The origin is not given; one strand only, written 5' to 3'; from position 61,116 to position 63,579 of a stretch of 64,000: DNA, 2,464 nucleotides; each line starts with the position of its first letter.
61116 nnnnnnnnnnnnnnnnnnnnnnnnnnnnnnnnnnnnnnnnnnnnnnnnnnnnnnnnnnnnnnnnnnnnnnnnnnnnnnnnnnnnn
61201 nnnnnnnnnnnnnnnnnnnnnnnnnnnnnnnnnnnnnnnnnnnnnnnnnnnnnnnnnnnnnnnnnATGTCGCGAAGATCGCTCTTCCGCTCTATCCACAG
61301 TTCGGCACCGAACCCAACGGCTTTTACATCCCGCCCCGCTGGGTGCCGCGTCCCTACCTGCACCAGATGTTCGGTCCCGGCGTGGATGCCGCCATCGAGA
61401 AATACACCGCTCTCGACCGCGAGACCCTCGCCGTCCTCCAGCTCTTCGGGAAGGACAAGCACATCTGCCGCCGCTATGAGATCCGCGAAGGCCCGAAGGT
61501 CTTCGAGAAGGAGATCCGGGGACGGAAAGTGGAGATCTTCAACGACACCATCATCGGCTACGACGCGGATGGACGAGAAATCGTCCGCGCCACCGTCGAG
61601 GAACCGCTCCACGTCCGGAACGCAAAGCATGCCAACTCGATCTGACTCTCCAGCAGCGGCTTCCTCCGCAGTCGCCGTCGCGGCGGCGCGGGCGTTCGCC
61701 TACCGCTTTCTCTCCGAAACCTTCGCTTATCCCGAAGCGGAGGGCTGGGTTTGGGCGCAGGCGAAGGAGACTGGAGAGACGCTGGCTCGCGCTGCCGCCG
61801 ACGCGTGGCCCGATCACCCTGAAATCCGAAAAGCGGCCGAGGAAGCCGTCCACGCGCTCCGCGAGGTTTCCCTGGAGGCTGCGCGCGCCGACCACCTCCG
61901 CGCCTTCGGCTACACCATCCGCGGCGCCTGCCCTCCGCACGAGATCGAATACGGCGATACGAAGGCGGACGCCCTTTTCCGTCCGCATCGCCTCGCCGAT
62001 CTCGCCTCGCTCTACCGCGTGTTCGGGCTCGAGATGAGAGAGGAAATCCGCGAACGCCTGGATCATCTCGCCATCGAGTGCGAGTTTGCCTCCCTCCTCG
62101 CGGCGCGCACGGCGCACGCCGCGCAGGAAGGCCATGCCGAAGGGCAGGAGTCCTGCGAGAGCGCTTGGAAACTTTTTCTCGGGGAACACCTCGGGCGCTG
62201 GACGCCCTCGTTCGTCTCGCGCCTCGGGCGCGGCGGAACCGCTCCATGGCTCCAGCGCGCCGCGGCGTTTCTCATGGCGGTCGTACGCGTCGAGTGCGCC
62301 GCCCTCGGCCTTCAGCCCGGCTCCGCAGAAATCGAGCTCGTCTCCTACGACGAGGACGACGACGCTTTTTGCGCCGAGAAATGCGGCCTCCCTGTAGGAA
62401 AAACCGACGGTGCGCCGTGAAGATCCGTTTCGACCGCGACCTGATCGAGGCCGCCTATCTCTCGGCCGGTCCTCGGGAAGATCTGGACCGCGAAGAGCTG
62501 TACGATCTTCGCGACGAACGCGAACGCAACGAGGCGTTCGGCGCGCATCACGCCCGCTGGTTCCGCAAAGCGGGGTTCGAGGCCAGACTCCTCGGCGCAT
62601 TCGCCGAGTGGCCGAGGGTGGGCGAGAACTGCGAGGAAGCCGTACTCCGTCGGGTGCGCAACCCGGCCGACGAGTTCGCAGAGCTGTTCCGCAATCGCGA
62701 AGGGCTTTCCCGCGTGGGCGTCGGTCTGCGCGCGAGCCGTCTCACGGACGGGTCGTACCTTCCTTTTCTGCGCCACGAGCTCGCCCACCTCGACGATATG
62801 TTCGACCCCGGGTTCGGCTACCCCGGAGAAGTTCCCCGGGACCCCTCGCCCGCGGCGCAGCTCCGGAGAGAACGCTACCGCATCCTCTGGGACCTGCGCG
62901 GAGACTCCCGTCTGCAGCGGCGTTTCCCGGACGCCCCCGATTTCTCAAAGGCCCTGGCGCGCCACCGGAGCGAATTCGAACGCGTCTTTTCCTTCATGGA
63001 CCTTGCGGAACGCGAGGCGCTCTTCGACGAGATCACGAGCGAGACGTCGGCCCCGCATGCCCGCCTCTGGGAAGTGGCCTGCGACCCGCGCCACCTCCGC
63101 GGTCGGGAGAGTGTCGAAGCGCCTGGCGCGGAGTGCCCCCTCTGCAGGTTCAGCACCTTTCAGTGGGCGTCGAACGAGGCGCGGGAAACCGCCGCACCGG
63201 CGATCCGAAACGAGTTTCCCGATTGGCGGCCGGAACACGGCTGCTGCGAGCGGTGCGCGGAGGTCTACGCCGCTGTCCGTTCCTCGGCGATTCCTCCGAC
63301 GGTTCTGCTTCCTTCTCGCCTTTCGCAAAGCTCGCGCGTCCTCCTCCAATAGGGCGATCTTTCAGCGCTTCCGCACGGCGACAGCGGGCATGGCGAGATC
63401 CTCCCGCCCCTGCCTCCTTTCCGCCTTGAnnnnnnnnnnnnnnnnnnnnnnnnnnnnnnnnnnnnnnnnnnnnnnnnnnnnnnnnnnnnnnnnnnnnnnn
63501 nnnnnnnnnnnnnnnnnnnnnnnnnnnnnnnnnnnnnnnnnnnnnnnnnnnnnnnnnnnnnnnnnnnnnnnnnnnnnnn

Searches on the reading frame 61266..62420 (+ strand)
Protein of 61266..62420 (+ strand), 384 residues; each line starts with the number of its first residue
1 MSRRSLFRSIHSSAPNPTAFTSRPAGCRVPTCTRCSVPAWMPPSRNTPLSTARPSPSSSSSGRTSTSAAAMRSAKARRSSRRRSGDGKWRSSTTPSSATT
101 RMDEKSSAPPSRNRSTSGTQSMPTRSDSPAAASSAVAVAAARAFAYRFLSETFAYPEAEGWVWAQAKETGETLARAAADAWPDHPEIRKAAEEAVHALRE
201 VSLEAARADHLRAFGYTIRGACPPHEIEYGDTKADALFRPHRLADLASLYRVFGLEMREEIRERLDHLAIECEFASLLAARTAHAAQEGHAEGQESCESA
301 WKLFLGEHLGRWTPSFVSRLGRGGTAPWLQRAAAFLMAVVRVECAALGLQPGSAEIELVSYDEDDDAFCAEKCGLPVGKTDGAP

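Call 3: search_protein_families(library=pfam, proteins=[window:61266-62420:+], max_evalue=0.01)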
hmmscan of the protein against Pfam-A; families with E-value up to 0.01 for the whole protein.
window:61266-62420:+ (384 aa): 1 family
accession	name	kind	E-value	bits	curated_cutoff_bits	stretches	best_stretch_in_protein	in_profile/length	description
PF02613.20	Nitrate_red_del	-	2.4e-21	76.7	22.2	1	185-317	6-135/136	Nitrate reductase delta subunit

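Call 5: search_protein_families(library=ncbifam, proteins=[window:61266-62420:+], max_evalue=1)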
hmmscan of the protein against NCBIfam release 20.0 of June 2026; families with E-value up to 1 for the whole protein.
window:61266-62420:+ (384 aa): 3 families
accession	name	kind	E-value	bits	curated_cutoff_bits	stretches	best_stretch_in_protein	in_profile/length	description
TIGR03482.1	DMSO_red_II_cha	subfamily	2.9e-17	63.3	152.3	1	141-348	1-193/197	DMSO reductase family type II enzyme chaperone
NF003442.0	PRK04976.1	equivalog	9.6e-09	35.5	132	1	137-347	7-208/211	molecular chaperone TorD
NF042981.1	EthbenzDh_ebdD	equivalog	1.4e-07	31.5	360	1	136-320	13-188/222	ethylbenzene dehydrogenase subunit delta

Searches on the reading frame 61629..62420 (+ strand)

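Call 78: search_protein_families(library=ncbifam, proteins=[window:61629-62420:+], max_evalue=0.001)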
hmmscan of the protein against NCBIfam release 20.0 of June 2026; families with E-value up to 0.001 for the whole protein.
window:61629-62420:+ (263 aa): 3 families
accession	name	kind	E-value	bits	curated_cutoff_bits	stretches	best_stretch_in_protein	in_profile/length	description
TIGR03482.1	DMSO_red_II_cha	subfamily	9.8e-18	64.9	152.3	1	20-227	1-193/197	DMSO reductase family type II enzyme chaperone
NF003442.0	PRK04976.1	equivalog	3e-09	37.1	132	1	15-226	6-208/211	molecular chaperone TorD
NF042981.1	EthbenzDh_ebdD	equivalog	4.8e-08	32.9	360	1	15-199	13-188/222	ethylbenzene dehydrogenase subunit delta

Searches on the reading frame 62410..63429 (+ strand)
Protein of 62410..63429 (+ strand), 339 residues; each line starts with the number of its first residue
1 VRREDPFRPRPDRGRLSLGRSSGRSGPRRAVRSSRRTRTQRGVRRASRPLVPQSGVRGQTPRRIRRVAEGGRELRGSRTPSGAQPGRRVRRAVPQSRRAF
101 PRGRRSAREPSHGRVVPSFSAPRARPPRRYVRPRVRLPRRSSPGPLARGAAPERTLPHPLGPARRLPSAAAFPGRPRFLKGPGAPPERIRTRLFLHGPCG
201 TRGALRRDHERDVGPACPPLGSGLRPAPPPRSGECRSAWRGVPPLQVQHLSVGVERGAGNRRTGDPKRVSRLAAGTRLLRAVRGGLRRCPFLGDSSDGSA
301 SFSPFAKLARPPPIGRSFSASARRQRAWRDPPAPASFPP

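Call 3: search_protein_families(library=pfam, proteins=[window:62410-63429:+], max_evalue=0.01)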
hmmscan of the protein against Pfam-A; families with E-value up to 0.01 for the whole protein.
window:62410-63429:+ (339 aa): 0 families

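Call 5: search_protein_families(library=ncbifam, proteins=[window:62410-63429:+], max_evalue=1)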
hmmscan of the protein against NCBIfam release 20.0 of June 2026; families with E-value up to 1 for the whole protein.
window:62410-63429:+ (339 aa): 0 families

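Call 78: search_protein_families(library=ncbifam, proteins=[window:62417-63352:+], max_evalue=0.001)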
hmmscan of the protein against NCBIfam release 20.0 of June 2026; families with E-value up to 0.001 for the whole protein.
window:62417-63352:+ (311 aa): 0 families
